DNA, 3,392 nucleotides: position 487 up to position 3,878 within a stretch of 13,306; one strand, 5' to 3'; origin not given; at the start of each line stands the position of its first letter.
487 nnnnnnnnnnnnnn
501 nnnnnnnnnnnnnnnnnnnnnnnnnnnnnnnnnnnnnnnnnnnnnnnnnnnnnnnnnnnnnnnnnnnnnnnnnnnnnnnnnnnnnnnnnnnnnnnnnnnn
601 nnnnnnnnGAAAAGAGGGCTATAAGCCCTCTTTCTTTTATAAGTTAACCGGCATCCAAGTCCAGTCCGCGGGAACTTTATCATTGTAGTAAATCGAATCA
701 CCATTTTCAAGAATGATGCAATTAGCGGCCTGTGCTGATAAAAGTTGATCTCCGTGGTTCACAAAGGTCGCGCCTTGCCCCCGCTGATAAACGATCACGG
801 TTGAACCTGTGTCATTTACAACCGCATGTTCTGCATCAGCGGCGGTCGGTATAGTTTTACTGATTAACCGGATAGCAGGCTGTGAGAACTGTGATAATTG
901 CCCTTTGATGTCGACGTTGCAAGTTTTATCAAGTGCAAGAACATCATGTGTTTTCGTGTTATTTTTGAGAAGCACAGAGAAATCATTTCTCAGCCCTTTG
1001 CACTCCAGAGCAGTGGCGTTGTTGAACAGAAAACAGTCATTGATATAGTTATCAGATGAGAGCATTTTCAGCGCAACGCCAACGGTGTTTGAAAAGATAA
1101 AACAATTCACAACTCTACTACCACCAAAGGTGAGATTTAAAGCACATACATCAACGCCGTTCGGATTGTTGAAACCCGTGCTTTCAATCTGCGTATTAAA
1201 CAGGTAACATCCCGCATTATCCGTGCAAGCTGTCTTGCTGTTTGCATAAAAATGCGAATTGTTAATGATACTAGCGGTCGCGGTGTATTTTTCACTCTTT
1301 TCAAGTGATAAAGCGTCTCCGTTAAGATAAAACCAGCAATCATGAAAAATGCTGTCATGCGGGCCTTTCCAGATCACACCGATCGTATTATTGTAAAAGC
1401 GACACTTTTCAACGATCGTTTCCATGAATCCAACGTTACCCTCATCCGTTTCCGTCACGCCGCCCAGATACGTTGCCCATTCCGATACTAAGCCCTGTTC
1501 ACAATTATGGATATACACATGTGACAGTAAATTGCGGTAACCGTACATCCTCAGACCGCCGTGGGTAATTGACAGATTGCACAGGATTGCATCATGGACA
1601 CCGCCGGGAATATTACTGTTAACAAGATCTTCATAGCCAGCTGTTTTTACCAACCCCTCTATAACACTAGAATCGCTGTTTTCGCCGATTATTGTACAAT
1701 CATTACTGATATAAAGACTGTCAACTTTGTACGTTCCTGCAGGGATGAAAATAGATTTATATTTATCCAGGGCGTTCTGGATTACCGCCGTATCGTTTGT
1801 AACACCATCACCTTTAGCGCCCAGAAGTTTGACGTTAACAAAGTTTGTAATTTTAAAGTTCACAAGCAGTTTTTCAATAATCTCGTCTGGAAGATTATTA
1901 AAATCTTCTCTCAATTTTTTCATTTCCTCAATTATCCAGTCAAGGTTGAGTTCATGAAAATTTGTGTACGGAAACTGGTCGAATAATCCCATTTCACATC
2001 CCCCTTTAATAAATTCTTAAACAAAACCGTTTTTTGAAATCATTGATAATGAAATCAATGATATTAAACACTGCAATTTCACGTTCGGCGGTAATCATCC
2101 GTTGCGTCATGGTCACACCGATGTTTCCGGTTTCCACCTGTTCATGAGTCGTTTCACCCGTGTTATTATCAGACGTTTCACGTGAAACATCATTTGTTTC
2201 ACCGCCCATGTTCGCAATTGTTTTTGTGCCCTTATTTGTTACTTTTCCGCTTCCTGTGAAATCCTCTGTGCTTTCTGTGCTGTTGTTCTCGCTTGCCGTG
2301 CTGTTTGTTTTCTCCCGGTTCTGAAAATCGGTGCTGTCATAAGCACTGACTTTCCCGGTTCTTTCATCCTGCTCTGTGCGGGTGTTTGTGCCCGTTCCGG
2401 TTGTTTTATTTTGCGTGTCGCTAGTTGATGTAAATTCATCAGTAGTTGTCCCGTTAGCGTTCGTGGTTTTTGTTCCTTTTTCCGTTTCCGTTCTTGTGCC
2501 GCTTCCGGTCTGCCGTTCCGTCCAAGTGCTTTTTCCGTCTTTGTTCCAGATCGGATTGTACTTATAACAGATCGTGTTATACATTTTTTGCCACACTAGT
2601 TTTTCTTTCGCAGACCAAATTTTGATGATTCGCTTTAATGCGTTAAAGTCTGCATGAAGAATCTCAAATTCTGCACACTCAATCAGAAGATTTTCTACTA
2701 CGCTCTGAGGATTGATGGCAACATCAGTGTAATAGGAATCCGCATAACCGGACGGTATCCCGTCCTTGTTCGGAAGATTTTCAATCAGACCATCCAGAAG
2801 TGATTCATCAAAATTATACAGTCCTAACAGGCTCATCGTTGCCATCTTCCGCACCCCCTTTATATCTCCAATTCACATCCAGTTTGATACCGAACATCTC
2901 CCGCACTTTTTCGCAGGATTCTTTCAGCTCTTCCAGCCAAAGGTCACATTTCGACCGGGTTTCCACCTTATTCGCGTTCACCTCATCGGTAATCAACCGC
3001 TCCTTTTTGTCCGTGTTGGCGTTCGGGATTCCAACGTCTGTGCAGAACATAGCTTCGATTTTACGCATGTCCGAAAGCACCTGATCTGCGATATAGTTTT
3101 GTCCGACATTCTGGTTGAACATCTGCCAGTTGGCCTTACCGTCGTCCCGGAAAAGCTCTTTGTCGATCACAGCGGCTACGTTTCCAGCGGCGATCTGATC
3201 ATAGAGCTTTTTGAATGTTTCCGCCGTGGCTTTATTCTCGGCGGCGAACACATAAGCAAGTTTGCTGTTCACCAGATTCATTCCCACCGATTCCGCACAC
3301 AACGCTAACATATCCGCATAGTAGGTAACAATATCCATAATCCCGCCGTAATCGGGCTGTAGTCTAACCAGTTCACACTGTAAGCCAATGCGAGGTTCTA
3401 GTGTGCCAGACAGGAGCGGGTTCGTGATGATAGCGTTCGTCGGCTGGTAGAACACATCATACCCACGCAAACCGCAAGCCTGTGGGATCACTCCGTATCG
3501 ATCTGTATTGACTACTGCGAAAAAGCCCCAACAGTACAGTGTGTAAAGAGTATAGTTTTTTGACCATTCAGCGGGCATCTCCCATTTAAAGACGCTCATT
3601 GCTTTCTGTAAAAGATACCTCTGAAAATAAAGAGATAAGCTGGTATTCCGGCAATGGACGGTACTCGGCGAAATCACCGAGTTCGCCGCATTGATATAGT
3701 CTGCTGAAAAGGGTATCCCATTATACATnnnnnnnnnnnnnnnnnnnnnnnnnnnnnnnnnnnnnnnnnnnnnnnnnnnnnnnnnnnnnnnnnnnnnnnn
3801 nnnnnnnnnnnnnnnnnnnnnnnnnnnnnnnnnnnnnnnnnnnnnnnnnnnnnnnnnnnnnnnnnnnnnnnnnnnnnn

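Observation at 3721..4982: Small CW_7-like ORF coupled to a CBD-less two-domain hydrolase: possible PlyC-like two-component lysin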

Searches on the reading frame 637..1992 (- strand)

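Call 5: search_protein_families(library=pfam, proteins=[window:637-1992:-], max_evalue=1)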
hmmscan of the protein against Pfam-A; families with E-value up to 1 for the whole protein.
window:637-1992:- (451 aa): 3 families
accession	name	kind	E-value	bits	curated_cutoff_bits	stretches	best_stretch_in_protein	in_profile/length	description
PF12708.12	Pect-lyase_RHGA_epim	-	1.2e-12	48.6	27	1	51-113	1-70/213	Rhamnogalacturonase A/epimerase, pectate lyase-like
PF12218.14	End_N_terminal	-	0.0029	17.7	26.3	1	59-93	1-38/67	N terminal extension of bacteriophage endosialidase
PF05048.19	NosD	-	0.25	11.2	23.6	1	193-330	50-177/212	Periplasmic copper-binding protein (NosD)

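Call 6: search_protein_families(library=phrogs, proteins=[window:637-1992:-], max_evalue=0.1)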
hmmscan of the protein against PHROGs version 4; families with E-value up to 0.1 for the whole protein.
window:637-1992:- (451 aa): 13 families
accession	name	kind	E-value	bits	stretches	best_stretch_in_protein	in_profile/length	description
phrog_2234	-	tail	1.7e-10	41.2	1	43-94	175-233/757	tail spike protein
phrog_4775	-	connector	1.8e-10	40.5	1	25-143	106-227/876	pre-neck appendage protein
phrog_15175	-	head and packaging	1.9e-08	34.3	1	49-243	230-441/647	virion structural protein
phrog_15455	-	tail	2.8e-07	30.4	1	50-112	146-215/652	tail fiber protein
phrog_7458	-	tail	3.2e-06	26.7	1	41-104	111-182/732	tail spike protein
phrog_19253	-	unknown function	5.8e-06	26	1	49-112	307-374/806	-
phrog_18522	-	tail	6.3e-06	25.8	1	47-90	168-215/612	tail protein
phrog_17212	-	connector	8.3e-06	25.5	1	37-103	127-198/631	pre-neck appendage protein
phrog_14558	-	tail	3.6e-05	23.2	1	44-78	97-131/740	tail spike protein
phrog_9707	-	tail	0.00024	20.8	1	37-102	172-237/667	tail protein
phrog_17312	-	tail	0.00055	19.3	1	47-80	292-323/792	tail protein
phrog_14895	-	tail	0.0014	18.2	1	51-120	27-93/632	tail spike protein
phrog_13893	-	tail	0.0094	15.3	1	46-93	192-242/648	tail protein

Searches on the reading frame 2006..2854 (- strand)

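Call 5: search_protein_families(library=pfam, proteins=[window:2006-2854:-], max_evalue=1)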
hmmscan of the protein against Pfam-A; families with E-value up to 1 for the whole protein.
window:2006-2854:- (282 aa): 1 family
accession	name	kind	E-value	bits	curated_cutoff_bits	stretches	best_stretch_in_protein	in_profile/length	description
PF06369.18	Anemone_cytotox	-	0.021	14.9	25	1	77-123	117-159/176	Sea anemone cytotoxic protein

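Call 6: search_protein_families(library=phrogs, proteins=[window:2006-2854:-], max_evalue=0.1)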
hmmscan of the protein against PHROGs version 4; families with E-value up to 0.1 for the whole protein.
window:2006-2854:- (282 aa): 0 families

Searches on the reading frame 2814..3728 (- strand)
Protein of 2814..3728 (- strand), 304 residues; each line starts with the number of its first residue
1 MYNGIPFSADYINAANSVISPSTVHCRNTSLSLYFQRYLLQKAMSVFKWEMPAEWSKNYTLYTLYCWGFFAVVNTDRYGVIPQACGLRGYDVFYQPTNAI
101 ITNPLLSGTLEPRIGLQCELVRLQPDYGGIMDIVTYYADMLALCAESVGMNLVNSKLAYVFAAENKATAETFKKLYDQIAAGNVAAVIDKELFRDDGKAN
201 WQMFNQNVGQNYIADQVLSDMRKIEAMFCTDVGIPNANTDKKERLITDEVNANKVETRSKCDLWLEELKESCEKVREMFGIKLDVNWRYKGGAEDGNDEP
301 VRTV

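Call 5: search_protein_families(library=pfam, proteins=[window:2814-3728:-], max_evalue=1)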
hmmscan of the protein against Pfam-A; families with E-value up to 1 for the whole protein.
window:2814-3728:- (304 aa): 3 families
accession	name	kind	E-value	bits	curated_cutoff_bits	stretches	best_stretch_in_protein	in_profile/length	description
PF05352.17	Phage_connector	-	1.7e-19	70.8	25.6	2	131-289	127-278/281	Phage Connector (GP10)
PF01902.24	Diphthami_syn_2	-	0.056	13.4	23.2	1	138-191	47-101/219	Diphthamide synthase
PF01686.22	Adeno_Penton_B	-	0.14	11.1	25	1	135-200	198-262/461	Adenovirus penton base protein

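Call 6: search_protein_families(library=phrogs, proteins=[window:2814-3728:-], max_evalue=0.1)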
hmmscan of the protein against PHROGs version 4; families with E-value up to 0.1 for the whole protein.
window:2814-3728:- (304 aa): 2 families
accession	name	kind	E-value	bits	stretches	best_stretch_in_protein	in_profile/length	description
phrog_2038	-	connector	5.3e-28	99.3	1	32-290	25-291/314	upper collar connector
phrog_12663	-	unknown function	0.087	13.4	0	135-197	8-69/246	-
